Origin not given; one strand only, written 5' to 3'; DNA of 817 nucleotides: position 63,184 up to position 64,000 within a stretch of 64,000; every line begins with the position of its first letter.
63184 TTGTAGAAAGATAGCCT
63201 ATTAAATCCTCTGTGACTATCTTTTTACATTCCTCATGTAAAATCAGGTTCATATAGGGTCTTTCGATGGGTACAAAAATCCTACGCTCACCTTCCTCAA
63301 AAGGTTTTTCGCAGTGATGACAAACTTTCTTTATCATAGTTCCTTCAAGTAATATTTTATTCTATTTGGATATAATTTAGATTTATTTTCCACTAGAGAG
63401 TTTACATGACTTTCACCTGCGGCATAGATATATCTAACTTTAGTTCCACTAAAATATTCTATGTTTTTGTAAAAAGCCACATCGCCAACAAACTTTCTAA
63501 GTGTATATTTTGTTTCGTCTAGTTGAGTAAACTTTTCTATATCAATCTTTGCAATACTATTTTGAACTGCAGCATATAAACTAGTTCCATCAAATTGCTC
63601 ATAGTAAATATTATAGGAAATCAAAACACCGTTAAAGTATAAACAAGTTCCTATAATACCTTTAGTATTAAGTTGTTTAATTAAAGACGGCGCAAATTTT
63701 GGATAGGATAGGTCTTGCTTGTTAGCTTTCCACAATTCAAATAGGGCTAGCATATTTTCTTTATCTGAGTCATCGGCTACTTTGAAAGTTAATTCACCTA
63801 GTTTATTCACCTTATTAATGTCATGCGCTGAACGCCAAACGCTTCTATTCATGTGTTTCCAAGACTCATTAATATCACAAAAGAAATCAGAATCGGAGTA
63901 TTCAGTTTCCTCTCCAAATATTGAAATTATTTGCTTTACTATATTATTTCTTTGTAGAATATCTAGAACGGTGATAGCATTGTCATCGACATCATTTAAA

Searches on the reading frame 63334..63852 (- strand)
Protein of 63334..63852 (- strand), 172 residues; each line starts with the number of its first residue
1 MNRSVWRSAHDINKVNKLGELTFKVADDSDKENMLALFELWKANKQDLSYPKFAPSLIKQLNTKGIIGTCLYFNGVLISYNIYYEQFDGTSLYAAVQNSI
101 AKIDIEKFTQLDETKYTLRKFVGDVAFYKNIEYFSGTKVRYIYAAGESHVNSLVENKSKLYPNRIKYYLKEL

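Call 76: search_protein_families(library=pfam, proteins=[window:63334-63852:-], max_evalue=0.001)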
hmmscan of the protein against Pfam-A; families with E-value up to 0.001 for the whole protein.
window:63334-63852:- (172 aa): 0 families

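Call 101: find_encoding_contigs(protein=window:63334-63852:-, flank=10000, max_places=2)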
Protein window:63334-63852:- (172 aa): no gene with exactly this product is on record in the collection.
